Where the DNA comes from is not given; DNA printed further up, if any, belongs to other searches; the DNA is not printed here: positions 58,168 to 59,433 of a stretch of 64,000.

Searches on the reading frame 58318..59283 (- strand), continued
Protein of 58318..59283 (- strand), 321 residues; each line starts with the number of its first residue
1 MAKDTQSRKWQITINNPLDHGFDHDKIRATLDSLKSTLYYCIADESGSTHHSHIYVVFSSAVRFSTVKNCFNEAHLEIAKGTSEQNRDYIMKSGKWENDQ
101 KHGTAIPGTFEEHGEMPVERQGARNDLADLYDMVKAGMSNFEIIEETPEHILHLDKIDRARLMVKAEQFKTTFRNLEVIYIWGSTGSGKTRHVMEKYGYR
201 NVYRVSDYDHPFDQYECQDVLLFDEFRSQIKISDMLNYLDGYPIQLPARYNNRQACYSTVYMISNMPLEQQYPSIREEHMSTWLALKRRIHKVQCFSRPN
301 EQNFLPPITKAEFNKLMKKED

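Call 55: search_protein_families(library=ncbifam, proteins=[window:58318-59283:-], max_evalue=0.01)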
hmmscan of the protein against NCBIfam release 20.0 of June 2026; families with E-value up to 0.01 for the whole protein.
window:58318-59283:- (321 aa): 0 families

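Call 58: find_related_loci(query=A1, collection=viral_contigs, flank=5000)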
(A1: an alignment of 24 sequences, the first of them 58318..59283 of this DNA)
Query A1 (321 aa) in viral_contigs; peptide patterns used: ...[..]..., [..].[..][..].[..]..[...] (x = any residue, [..] = any of these).
141 stretches matched a pattern; 40 encode a relative of the query (tblastn E <= 1e-3); 40 distinct loci.
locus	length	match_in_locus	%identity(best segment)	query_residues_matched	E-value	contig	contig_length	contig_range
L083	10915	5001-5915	62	1-301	3e-132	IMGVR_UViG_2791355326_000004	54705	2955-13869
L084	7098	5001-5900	60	3-300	1e-128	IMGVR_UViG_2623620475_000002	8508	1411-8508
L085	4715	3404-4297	60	3-298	5e-129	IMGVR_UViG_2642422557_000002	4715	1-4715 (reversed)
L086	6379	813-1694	59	2-293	2e-127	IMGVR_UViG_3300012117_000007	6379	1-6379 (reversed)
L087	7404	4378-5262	58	1-293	7e-127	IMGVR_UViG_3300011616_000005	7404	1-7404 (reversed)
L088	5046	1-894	56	1-296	7e-127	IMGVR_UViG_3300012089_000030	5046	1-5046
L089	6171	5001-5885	57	1-293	1e-125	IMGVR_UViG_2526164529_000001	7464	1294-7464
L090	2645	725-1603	59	4-293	1e-130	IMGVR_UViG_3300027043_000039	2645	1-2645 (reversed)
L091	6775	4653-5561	58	1-301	1e-124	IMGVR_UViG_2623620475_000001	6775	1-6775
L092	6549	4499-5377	59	3-293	2e-123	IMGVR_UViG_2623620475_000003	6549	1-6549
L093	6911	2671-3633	53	2-320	7e-123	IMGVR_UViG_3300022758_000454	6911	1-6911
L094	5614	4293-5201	57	1-301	3e-123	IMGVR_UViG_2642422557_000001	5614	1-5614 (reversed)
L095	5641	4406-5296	56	1-296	7e-123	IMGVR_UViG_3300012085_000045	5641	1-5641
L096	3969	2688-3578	56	1-296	9e-125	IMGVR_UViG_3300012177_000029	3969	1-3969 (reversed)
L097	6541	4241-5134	57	1-295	5e-122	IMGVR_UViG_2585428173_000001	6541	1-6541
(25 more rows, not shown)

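Call 62: search_protein_families(library=pfam, proteins=[L091:1519-2964:+, L091:2978-3232:+, L091:3235-4026:+, L091:5708-6742:+, L091:265-513:+, L097:1402-2688:+, L097:3105-3992:+, L097:702-974:+, L097:1105-1344:+, L097:5482-5880:-], max_evalue=0.01)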
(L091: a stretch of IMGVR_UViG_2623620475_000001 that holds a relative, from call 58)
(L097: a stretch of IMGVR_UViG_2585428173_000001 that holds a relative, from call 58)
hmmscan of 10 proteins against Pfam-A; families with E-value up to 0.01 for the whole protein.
L091:1519-2964:+ (482 aa): 0 families

L091:2978-3232:+ (85 aa): 0 families

L091:3235-4026:+ (264 aa): 1 family
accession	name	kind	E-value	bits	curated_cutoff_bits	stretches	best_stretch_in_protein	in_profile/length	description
PF05707.18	Zot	-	1.9e-20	73.6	20.3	1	1-144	1-149/197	Zonular occludens toxin (Zot)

L091:5708-6742:+ (345 aa): 5 families
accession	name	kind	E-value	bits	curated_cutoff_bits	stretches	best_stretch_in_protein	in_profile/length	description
PF13936.12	HTH_38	-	1.8e-11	44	27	1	2-44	2-44/44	Helix-turn-helix domain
PF00665.32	rve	-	1.3e-10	41.9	32.6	1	176-261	3-87/102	Integrase core domain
PF13384.12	HTH_23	-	0.00077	19.6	24.6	1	5-43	2-40/50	Homeodomain-like domain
PF13565.12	HTH_32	-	0.0013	19.6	33.7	0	72-127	17-72/73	Homeodomain-like domain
PF04218.19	CENP-B_N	-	0.007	16.4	21.2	0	5-32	7-34/53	CENP-B N-terminal DNA-binding domain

L091:265-513:+ (83 aa): 0 families

L097:1402-2688:+ (429 aa): 0 families

L097:3105-3992:+ (296 aa): 1 family
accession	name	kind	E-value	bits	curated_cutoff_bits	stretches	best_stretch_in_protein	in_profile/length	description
PF05707.18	Zot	-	0.0059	16.5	20.3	1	58-202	7-147/197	Zonular occludens toxin (Zot)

L097:702-974:+ (91 aa): 0 families

L097:1105-1344:+ (80 aa): 0 families

L097:5482-5880:- (132 aa): 0 families

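Call 63: search_protein_families(library=phrogs, proteins=[window:58318-59283:-, L091:1519-2964:+, L091:3235-4026:+, L097:1402-2688:+, L097:3105-3992:+, L021:3139-3741:+], max_evalue=0.001)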
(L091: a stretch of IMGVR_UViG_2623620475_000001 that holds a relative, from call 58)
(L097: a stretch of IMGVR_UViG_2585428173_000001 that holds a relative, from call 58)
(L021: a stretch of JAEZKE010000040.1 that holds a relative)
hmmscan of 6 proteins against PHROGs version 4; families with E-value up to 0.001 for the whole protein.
window:58318-59283:- (321 aa): 0 families

L091:1519-2964:+ (482 aa): 0 families

L091:3235-4026:+ (264 aa): 7 families
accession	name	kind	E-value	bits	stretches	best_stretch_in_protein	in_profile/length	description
phrog_197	-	moron, auxiliary metabolic gene and host takeover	5e-25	89.8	1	1-146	27-169/486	Zot-like toxin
phrog_1675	-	head and packaging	2.1e-20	74.5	1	6-146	7-150/353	morphogenesis (protein I of M13)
phrog_20922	-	head and packaging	4.1e-10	40.1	1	1-145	1-145/318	head morphogenesis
phrog_11271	-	head and packaging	1.3e-09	39.1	1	2-132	3-141/145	head morphogenesis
phrog_1041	-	moron, auxiliary metabolic gene and host takeover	3e-08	34.5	1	1-144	1-166/420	CTXphi Zot-like toxin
phrog_25712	-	unknown function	1.2e-07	32.4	1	76-147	78-147/207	-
phrog_1979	-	unknown function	0.00028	21.2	1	5-136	129-254/380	-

L097:1402-2688:+ (429 aa): 0 families

L097:3105-3992:+ (296 aa): 3 families
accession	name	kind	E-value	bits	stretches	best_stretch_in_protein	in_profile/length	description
phrog_197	-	moron, auxiliary metabolic gene and host takeover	8.6e-06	26.4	1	53-214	28-177/486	Zot-like toxin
phrog_20922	-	head and packaging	4.1e-05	23.7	1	139-201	80-141/318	head morphogenesis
phrog_1675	-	head and packaging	0.00032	21.2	0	56-206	6-150/353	morphogenesis (protein I of M13)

L021:3139-3741:+ (201 aa): 5 families
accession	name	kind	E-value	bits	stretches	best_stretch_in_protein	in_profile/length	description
phrog_197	-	moron, auxiliary metabolic gene and host takeover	6.9e-26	92.7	1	1-153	27-175/486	Zot-like toxin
phrog_1675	-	head and packaging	2.1e-17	64.6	1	2-138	3-141/353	morphogenesis (protein I of M13)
phrog_1041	-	moron, auxiliary metabolic gene and host takeover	2.5e-12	47.9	1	1-193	1-207/420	CTXphi Zot-like toxin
phrog_20922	-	head and packaging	0.00011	22.2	1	1-145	1-144/318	head morphogenesis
phrog_11271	-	head and packaging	0.00012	23.1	1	7-130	5-138/145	head morphogenesis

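Call 103: search_dna_similar(query=window:58318-59283:-, collection=plasmids, mode=protein, max_evalue=1e-10, max_rows=15)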
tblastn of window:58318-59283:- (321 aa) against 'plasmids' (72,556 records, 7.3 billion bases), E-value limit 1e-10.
Records with a match: 1; places in all: 1; records where one place covers at least 80% of the query: 1.
Best place of each record, by identity: <60% 1.
By first word of the organism name: Bifidobacterium 1.
By predicted mobility (MOB-suite, as given by PLSDB): non-mobilizable 1.
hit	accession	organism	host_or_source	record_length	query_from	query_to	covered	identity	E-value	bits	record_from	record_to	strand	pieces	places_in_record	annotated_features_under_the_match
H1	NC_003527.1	Bifidobacterium pseudocatenulatum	Homo sapiens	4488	3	316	98%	31.3%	1e-31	132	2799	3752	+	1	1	replication protein RepA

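Call 104: search_dna_similar(query=window:58318-59283:-, collection=phages, mode=protein, max_evalue=1e-10, max_rows=15)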
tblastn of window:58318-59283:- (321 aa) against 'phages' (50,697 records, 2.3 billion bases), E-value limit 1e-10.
Records with a match: 7; places in all: 7; records where one place covers at least 80% of the query: 6.
Best place of each record, by identity: <60% 7.
By first word of the organism name: bajarodino 6; Dipodfec 1.
By host as written in the record: - 4; Peromyscus fraterculus 3.
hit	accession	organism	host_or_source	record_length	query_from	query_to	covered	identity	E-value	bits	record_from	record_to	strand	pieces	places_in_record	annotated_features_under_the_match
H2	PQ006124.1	bajarodino virus 56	Peromyscus fraterculus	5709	2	294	91%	54.2%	2e-110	357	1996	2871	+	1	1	replication initiator protein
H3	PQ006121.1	bajarodino virus 74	Chaetodipus spinatus feces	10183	6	297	91%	52.7%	2e-103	337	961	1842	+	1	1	replication initiator protein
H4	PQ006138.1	bajarodino virus 2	Neotoma bryanti feces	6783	3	298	92%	50.5%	3e-102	334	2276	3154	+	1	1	replication initiator protein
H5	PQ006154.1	bajarodino virus 2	Neotoma bryanti feces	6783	3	298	92%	50.5%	3e-102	334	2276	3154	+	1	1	replication initiator protein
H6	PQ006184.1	bajarodino virus 13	Peromyscus fraterculus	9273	1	297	93%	49.8%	2e-98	323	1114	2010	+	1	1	replication initiator protein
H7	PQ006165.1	bajarodino virus 30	Peromyscus fraterculus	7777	3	304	94%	47.2%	8e-94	310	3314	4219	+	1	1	replication initiator protein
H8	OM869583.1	Dipodfec virus UA06Rod_108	Dipodomys ordii feces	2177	18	246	71%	29.0%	2e-15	82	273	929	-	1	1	replication associated protein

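Call 105: get_annotated_region(hit=H2, flank=4000)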
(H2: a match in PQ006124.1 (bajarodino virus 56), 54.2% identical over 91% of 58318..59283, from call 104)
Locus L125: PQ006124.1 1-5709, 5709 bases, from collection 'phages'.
description: Bajarodino virus 56 isolate BGG_07_55, complete genome.
organism: bajarodino virus 56 (NCBI taxid 3342947)
taxonomy: Viruses; Monodnaviria; Loebvirae; Hofneiviricota; Faserviricetes; Tubulavirales; Inoviridae; Inovirus
host: Peromyscus fraterculus; source: feces; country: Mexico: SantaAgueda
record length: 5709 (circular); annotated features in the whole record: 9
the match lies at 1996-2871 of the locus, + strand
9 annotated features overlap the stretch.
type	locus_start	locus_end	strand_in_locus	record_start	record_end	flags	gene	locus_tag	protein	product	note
CDS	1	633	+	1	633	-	-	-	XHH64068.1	Zonula occludens toxin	Zot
CDS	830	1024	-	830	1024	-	-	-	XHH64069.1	helix-helix protein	-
CDS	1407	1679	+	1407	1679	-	-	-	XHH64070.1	RstB-like protein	-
CDS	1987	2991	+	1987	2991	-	-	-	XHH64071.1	replication initiator protein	-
CDS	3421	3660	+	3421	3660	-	-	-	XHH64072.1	hypothetical protein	-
CDS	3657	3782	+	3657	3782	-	-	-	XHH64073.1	hypothetical protein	-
CDS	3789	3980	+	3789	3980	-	-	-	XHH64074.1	hypothetical protein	-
CDS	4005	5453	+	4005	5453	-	-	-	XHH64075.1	hypothetical protein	-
CDS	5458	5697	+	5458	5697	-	-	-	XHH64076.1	hypothetical protein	-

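Call 106: get_annotated_region(hit=H1, flank=3000)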
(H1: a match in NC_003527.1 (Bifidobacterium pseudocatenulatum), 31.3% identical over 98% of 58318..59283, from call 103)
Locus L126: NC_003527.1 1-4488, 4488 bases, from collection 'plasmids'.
description: Bifidobacterium pseudocatenulatum plasmid p4M, complete sequence
organism: Bifidobacterium pseudocatenulatum (NCBI taxid 28026)
taxonomy: Bacteria; Actinomycetota; Actinomycetes; Bifidobacteriales; Bifidobacteriaceae; Bifidobacterium; Bifidobacterium pseudocatenulatum
host: -; source: Homo sapiens; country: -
typing (MOB-suite, as given by PLSDB): non-mobilizable; replicon rep_cluster_940
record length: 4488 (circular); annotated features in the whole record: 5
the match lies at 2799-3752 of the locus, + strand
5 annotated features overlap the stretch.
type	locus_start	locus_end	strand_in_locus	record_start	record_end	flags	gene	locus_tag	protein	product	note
CDS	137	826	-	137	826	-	-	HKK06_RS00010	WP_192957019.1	hypothetical protein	-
CDS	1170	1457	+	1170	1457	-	-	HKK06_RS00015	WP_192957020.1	hypothetical protein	-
CDS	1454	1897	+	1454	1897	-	-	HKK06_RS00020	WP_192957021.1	hypothetical protein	-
CDS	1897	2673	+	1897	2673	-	-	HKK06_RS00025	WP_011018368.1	FtsK/SpoIIIE domain-containing protein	-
CDS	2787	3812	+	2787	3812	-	-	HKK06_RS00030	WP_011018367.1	replication protein RepA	-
